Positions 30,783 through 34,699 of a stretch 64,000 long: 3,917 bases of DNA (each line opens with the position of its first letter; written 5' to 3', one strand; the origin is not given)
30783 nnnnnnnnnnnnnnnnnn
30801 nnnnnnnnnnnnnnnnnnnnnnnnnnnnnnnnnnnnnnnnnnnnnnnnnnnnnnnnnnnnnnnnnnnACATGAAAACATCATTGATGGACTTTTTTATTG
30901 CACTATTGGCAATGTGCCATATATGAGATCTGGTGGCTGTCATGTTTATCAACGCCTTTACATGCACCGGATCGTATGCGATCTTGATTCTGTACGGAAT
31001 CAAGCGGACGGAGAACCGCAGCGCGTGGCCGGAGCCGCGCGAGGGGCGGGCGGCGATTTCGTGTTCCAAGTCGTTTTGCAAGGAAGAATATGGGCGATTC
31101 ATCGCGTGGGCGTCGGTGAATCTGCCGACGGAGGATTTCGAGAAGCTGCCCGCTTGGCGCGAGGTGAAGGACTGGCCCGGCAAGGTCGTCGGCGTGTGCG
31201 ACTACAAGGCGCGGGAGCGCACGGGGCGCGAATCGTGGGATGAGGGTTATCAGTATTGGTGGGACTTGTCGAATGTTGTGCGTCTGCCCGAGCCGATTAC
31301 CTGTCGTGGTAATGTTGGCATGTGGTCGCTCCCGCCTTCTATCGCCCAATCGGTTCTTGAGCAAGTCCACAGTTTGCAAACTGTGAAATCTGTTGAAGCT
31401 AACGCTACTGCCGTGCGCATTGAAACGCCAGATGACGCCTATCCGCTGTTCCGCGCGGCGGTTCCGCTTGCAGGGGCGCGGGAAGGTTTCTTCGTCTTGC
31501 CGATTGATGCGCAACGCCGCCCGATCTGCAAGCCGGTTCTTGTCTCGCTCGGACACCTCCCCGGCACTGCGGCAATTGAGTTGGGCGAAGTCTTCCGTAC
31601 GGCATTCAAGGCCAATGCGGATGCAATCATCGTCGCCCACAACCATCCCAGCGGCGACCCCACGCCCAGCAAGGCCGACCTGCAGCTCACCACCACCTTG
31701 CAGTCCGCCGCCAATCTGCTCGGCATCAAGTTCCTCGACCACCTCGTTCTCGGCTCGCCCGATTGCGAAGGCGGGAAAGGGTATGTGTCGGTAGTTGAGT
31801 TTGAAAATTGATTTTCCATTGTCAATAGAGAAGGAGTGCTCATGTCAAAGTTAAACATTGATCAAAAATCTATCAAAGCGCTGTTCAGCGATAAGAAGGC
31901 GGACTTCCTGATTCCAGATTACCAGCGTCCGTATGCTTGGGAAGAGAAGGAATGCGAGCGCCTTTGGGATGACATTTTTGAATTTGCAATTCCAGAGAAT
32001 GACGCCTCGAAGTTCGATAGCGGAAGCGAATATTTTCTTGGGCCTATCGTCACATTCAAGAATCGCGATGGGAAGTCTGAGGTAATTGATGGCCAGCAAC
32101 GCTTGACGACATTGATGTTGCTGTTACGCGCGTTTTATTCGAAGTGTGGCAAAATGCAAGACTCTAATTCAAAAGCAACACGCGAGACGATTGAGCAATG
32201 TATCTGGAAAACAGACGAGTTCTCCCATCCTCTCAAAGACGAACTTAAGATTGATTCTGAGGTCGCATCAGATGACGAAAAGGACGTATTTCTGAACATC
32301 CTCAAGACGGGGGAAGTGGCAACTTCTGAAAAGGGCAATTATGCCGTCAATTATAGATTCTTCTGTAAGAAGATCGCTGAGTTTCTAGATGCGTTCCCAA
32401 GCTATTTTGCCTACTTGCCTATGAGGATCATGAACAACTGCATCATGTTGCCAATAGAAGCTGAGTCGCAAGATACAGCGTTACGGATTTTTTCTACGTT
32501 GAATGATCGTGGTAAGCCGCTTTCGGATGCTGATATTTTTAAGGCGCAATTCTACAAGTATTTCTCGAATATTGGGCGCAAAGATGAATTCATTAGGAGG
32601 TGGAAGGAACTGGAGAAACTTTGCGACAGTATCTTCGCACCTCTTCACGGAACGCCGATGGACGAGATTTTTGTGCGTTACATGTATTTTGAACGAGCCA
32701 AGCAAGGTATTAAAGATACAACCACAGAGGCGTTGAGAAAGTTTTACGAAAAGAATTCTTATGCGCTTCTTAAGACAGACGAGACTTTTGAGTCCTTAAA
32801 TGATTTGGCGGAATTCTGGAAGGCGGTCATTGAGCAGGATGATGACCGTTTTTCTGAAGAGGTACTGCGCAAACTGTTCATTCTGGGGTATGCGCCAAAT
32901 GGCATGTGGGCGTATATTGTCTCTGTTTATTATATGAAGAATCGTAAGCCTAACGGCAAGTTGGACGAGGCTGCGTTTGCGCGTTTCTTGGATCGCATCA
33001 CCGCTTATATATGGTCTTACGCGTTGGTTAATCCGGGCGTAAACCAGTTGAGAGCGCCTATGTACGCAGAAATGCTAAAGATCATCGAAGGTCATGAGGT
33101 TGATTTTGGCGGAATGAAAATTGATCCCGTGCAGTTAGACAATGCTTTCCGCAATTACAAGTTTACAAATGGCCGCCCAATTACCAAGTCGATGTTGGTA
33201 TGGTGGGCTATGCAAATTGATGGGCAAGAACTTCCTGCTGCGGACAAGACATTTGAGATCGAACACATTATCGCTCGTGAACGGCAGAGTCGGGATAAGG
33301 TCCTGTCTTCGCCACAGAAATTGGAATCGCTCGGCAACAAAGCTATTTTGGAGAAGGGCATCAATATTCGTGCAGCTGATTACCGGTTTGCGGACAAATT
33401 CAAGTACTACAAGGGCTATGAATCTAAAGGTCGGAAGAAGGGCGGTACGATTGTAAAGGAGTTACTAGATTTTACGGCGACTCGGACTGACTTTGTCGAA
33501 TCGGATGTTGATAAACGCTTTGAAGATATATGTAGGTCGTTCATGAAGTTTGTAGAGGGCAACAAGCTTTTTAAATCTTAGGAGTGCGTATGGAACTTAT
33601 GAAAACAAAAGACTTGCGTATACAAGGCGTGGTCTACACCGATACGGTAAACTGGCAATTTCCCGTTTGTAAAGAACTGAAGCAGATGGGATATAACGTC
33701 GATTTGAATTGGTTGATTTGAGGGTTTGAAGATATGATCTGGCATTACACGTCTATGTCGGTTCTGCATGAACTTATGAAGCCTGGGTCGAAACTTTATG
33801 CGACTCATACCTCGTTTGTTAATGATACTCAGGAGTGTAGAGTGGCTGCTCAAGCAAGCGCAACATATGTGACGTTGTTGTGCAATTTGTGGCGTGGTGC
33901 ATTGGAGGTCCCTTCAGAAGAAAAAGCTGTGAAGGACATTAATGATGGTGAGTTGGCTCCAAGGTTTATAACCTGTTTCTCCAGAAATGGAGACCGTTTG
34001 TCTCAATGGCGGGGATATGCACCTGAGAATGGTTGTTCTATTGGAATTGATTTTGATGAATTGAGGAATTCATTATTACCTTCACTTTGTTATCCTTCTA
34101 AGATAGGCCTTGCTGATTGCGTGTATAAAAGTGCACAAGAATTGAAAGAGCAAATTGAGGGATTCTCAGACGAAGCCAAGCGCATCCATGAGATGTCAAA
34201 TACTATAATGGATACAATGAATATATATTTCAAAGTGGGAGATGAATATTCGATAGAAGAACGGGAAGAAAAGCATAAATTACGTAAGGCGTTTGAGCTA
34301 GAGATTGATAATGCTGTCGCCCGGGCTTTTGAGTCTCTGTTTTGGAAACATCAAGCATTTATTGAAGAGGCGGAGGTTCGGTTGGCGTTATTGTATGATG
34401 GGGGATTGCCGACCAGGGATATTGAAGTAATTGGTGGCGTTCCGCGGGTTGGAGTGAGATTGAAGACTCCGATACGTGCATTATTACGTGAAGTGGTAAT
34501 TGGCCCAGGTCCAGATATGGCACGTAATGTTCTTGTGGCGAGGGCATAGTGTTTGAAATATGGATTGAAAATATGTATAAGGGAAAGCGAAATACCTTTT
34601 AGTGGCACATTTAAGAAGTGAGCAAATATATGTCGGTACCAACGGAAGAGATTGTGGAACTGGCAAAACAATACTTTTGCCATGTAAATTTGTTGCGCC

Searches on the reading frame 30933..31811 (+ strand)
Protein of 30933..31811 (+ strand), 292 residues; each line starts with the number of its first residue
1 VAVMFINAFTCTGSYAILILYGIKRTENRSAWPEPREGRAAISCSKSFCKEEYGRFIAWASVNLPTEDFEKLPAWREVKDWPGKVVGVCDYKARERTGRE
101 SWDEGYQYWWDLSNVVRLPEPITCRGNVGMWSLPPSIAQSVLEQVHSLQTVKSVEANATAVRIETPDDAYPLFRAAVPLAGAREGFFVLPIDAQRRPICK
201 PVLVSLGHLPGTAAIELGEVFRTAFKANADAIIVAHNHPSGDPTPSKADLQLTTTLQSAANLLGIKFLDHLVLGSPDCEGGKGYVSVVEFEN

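Call 45: search_protein_families(library=pfam, proteins=[window:30933-31811:+], max_evalue=0.001)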
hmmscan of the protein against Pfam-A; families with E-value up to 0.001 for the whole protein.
window:30933-31811:+ (292 aa): 1 family
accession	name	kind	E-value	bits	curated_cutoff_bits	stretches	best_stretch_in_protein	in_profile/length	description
PF04002.20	RadC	-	1.2e-26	93.4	22.1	1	163-275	1-110/121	RadC-like JAB domain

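Call 81: search_protein_families(library=padloc, proteins=[window:30933-31811:+], max_evalue=0.001)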
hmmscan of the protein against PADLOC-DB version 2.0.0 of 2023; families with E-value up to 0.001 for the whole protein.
window:30933-31811:+ (292 aa): 0 families

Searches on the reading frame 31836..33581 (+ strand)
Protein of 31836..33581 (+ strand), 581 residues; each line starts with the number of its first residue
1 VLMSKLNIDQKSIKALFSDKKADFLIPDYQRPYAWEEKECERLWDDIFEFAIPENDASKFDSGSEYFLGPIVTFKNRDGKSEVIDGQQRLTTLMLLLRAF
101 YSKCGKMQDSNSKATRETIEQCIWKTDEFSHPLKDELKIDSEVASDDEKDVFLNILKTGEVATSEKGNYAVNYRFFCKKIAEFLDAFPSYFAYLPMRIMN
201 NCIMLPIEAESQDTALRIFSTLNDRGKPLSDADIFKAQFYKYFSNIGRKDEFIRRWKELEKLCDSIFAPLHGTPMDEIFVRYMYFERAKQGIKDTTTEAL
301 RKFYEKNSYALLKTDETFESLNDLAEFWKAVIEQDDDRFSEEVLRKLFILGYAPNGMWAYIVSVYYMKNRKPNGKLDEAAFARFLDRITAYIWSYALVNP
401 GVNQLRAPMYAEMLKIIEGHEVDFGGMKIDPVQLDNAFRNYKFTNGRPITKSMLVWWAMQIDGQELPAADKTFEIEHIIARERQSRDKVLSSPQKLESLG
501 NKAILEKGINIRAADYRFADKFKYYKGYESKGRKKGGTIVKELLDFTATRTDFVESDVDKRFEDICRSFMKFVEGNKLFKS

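Call 9: search_protein_families(library=pfam, proteins=[window:31836-33581:+], max_evalue=0.01)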
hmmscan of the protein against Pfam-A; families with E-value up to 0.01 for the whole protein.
window:31836-33581:+ (581 aa): 2 families
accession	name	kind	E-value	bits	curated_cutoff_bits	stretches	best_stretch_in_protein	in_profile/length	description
PF03235.19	GmrSD_N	-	8.9e-43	147.2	33.2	1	13-239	1-198/199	GmrSD restriction endonuclease, N-terminal domain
PF07510.16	GmrSD_C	-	0.0036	17.6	23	1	435-527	8-108/138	GmrSD restriction endonucleases, C-terminal domain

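Call 81: search_protein_families(library=padloc, proteins=[window:31836-33581:+], max_evalue=0.001)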
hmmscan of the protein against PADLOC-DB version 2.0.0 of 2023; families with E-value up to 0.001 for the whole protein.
window:31836-33581:+ (581 aa): 35 families (the best 25 are shown)
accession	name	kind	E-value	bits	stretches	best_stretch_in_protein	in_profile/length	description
PDLC02693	Orf5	-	4.5e-39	132.9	1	21-406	6-368/543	Orf5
PDLC04157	HEC-06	-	9.5e-39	131.4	1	3-341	4-325/558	-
PDLC04154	HEC-06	-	3.1e-38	129.8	1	4-527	5-529/569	-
PDLC02695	Orf5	-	1.4e-35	120.8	1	9-307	6-315/601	Orf5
PDLC02687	Orf5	-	7.2e-35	118.7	1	9-526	4-522/543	Orf5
PDLC04155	HEC-06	-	4.8e-34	115.8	1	5-262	4-258/562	-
PDLC02686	Orf5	-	5.8e-29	99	1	11-418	8-403/566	Orf5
PDLC02701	Orf5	-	3.3e-27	93.2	1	10-306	7-306/596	Orf5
PDLC02691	Orf5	-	2.5e-26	90.4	1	7-266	4-277/579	Orf5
PDLC02700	Orf5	-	2.7e-24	83.8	1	23-258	11-240/555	Orf5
PDLC02692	Orf5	-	6.8e-21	72.6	1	18-258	2-236/558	Orf5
PDLC02786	SspE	-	1.4e-20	71.2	1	12-191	12-192/766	SspE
PDLC02783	SspE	-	1.1e-19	68.2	1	7-142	8-152/793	SspE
PDLC02792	SspE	-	1.5e-19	67.9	1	10-143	10-155/771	SspE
PDLC02789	SspE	-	2.2e-19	67.5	1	9-149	5-155/749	SspE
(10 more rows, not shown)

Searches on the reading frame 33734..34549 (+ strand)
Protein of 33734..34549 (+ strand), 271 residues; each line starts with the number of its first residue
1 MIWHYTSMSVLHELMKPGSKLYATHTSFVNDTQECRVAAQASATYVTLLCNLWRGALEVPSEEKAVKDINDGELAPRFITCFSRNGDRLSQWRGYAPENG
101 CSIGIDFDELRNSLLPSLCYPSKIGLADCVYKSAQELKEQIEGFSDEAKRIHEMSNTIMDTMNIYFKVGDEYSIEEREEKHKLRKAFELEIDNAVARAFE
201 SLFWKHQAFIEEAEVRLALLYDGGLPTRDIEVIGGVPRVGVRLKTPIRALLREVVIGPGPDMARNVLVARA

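Call 9: search_protein_families(library=pfam, proteins=[window:33734-34549:+], max_evalue=0.01)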
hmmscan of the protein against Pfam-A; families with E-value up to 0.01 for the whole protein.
window:33734-34549:+ (271 aa): 1 family
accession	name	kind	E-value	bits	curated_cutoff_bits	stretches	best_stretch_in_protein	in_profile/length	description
PF11185.13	DUF2971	-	3.8e-08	35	22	1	91-217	1-89/89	Protein of unknown function (DUF2971)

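Call 81: search_protein_families(library=padloc, proteins=[window:33734-34549:+], max_evalue=0.001)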
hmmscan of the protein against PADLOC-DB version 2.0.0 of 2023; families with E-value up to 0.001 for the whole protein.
window:33734-34549:+ (271 aa): 1 family
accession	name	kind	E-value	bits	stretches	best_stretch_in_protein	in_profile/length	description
PDLC04993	PDC-S31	-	0.00012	19.5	0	174-219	130-175/245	-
